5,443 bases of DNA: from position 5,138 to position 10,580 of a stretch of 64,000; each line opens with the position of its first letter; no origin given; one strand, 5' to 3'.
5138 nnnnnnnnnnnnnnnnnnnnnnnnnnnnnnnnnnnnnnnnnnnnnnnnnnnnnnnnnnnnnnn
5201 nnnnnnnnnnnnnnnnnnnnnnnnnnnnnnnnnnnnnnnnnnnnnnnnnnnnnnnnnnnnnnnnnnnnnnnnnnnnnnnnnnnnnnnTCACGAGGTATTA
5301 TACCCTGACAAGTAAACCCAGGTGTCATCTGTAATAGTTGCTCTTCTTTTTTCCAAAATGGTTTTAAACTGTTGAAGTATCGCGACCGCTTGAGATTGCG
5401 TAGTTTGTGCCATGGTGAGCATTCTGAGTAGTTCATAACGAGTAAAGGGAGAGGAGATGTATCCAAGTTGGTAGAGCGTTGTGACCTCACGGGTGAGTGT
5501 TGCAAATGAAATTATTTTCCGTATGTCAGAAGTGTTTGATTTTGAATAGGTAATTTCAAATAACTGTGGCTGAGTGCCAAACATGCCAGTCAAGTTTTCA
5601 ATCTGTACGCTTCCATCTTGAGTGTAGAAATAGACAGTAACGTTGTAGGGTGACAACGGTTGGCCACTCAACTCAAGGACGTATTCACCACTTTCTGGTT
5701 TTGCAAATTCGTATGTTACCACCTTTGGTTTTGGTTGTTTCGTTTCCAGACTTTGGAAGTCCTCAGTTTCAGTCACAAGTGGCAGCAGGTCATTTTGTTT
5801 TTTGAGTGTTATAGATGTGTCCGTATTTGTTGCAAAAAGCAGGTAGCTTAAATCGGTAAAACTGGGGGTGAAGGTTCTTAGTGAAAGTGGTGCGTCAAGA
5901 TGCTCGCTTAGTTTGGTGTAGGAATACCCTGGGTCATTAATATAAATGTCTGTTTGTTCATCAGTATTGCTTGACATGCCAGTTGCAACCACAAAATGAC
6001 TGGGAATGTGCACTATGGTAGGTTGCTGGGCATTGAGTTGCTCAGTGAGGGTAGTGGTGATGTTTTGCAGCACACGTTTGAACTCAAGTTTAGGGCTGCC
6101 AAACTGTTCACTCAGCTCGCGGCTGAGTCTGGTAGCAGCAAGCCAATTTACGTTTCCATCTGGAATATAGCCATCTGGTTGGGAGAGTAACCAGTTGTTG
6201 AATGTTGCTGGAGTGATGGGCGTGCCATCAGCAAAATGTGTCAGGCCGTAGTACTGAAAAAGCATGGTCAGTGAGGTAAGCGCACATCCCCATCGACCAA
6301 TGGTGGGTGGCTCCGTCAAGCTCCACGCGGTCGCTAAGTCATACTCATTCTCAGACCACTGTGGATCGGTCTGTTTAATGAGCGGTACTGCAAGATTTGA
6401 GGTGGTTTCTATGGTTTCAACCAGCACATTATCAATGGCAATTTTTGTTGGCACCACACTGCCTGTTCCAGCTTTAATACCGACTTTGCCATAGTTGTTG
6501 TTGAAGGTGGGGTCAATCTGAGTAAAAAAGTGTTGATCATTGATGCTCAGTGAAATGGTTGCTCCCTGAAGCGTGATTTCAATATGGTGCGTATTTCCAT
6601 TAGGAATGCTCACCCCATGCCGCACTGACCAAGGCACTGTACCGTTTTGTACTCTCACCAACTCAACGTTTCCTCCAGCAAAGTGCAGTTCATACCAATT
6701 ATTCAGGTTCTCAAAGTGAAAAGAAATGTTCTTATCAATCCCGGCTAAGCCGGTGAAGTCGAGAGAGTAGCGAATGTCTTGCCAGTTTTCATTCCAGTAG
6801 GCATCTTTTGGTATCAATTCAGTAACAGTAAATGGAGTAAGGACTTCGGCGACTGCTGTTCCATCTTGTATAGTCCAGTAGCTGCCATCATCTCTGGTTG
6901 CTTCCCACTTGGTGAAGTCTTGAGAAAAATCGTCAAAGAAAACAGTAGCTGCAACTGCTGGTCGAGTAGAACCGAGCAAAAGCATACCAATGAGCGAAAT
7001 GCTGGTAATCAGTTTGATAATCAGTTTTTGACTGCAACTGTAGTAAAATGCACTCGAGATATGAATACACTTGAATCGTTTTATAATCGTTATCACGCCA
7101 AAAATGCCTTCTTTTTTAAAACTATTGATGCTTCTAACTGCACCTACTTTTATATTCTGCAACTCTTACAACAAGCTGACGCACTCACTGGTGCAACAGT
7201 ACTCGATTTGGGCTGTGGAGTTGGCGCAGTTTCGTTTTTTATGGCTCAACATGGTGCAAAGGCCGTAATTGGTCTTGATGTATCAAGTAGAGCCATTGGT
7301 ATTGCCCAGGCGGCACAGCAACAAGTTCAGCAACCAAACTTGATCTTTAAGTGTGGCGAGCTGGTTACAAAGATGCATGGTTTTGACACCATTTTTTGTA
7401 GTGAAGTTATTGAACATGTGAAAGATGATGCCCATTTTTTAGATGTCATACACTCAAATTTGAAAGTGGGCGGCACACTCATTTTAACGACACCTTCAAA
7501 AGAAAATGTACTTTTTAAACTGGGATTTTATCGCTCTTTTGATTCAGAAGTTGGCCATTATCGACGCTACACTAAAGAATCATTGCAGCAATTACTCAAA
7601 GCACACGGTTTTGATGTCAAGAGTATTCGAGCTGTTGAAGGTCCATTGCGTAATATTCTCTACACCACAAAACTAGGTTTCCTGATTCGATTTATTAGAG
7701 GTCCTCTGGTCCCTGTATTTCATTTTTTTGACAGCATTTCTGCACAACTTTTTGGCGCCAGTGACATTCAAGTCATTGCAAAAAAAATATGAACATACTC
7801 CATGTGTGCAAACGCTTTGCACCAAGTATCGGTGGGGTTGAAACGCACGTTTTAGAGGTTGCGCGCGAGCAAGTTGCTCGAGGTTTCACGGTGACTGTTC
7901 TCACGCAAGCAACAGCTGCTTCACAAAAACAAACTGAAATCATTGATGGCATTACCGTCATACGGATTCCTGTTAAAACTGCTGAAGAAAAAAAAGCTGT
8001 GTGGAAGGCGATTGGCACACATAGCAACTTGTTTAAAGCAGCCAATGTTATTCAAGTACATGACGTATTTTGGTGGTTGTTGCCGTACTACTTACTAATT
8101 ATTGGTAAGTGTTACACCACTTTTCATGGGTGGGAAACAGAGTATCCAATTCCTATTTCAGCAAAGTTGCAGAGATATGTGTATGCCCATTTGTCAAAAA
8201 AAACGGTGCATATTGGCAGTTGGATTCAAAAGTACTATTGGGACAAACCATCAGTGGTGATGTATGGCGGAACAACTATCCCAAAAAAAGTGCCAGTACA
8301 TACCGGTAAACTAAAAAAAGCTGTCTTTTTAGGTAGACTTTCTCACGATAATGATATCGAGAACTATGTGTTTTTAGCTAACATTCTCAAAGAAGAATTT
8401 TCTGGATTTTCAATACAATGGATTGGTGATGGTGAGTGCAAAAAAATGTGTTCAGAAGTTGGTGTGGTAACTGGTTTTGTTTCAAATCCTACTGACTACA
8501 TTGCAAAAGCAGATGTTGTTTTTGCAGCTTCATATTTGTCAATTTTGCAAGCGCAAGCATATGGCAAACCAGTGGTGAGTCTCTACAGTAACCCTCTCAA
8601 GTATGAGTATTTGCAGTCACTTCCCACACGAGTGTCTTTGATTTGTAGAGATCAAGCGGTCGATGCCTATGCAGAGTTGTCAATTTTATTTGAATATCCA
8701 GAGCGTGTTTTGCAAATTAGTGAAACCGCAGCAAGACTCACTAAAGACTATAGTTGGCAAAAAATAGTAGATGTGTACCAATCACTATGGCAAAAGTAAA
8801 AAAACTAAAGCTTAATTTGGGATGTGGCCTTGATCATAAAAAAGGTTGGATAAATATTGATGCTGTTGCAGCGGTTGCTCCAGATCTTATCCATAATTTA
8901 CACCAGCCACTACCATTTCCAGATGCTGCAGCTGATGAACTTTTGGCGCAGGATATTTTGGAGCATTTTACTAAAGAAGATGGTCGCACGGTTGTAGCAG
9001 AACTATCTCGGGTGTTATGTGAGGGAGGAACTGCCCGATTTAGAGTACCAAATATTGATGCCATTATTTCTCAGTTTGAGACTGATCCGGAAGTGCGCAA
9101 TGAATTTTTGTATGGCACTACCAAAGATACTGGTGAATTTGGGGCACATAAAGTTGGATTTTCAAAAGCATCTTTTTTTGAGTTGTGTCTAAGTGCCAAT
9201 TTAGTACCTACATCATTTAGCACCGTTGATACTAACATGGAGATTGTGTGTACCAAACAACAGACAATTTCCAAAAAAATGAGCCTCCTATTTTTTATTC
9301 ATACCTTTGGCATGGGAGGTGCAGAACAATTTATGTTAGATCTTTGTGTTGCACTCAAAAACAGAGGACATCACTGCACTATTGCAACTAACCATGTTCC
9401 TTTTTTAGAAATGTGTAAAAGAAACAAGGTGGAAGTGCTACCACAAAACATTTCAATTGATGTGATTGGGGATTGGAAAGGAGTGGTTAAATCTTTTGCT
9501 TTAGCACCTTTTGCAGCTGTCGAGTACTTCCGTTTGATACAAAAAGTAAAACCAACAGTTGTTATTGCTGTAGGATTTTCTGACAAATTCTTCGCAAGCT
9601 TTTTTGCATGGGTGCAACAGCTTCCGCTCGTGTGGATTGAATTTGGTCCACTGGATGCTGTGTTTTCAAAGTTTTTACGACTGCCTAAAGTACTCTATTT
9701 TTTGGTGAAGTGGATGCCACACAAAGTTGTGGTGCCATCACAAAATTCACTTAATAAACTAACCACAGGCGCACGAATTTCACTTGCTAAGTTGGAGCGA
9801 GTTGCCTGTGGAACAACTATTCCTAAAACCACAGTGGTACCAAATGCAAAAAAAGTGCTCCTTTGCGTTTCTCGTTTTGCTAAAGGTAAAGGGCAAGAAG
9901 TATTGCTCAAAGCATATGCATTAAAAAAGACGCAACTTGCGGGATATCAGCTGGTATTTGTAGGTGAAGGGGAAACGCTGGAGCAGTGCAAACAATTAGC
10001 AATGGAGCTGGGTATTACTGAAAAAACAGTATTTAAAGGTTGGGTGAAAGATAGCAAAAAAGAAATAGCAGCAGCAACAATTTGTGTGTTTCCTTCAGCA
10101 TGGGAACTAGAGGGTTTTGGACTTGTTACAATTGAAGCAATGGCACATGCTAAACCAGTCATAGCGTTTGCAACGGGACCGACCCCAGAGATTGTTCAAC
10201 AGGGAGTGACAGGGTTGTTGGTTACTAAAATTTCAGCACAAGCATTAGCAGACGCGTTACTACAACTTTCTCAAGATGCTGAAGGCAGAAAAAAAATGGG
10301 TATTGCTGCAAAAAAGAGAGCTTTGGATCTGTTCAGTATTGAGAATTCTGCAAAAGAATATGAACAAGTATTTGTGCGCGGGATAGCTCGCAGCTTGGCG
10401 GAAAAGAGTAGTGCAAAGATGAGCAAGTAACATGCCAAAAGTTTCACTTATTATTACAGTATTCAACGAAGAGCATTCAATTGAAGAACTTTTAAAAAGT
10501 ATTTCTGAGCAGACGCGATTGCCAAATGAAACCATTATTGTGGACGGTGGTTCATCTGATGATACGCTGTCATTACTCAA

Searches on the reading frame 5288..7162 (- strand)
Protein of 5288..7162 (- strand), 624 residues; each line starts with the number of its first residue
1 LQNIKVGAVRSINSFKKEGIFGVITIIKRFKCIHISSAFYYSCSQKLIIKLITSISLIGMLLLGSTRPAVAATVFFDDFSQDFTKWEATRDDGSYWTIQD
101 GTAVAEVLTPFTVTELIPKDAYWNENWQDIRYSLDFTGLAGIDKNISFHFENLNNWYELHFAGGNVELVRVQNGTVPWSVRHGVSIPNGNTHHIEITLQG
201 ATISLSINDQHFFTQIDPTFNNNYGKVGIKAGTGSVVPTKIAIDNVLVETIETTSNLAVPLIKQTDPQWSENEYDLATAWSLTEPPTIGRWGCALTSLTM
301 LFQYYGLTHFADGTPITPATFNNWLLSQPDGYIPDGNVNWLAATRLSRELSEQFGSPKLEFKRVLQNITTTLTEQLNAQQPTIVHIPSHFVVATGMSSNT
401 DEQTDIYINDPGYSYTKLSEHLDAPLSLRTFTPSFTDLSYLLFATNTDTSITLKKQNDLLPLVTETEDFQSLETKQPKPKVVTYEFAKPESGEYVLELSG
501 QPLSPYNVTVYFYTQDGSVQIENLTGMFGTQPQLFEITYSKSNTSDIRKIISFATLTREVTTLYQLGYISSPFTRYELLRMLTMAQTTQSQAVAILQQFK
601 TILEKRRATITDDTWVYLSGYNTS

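Call 24: search_protein_families(library=pfam, proteins=[window:5288-7162:-], max_evalue=0.001)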
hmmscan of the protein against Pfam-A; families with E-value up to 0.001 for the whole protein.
window:5288-7162:- (624 aa): 3 families
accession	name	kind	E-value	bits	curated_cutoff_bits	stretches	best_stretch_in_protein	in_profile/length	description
PF13529.12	Peptidase_C39_2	-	3.8e-08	34.5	24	1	258-411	2-142/143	Peptidase_C39 like family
PF06439.18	3keto-disac_hyd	-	1.3e-05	25.8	26.8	1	73-230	3-173/187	3-keto-disaccharide hydrolase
PF00054.30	Laminin_G_1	-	0.00029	21.5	24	1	155-220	20-84/131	Laminin G domain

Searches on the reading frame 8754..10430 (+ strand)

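Call 24: search_protein_families(library=pfam, proteins=[window:8754-10430:+], max_evalue=0.001)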
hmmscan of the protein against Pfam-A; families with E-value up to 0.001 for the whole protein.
window:8754-10430:+ (558 aa): 5 families
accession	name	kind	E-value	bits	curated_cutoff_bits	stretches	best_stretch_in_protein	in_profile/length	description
PF00534.26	Glycos_transf_1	-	3.7e-38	131.2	26.4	1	357-522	6-172/172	Glycosyl transferases group 1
PF13692.12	Glyco_trans_1_4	-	8.1e-33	114.1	27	1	367-508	2-142/142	Glycosyl transferases group 1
PF13439.12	Glyco_transf_4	-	3.1e-08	34.3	28.5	1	187-353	1-165/170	Glycosyltransferase Family 4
PF20706.3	GT4-conflict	-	1.1e-06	28.3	26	1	353-471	180-310/385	Family 4 Glycosyltransferase in conflict systems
PF08241.18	Methyltransf_11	-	2.4e-05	25.3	21.2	1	45-94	46-93/95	Methyltransferase domain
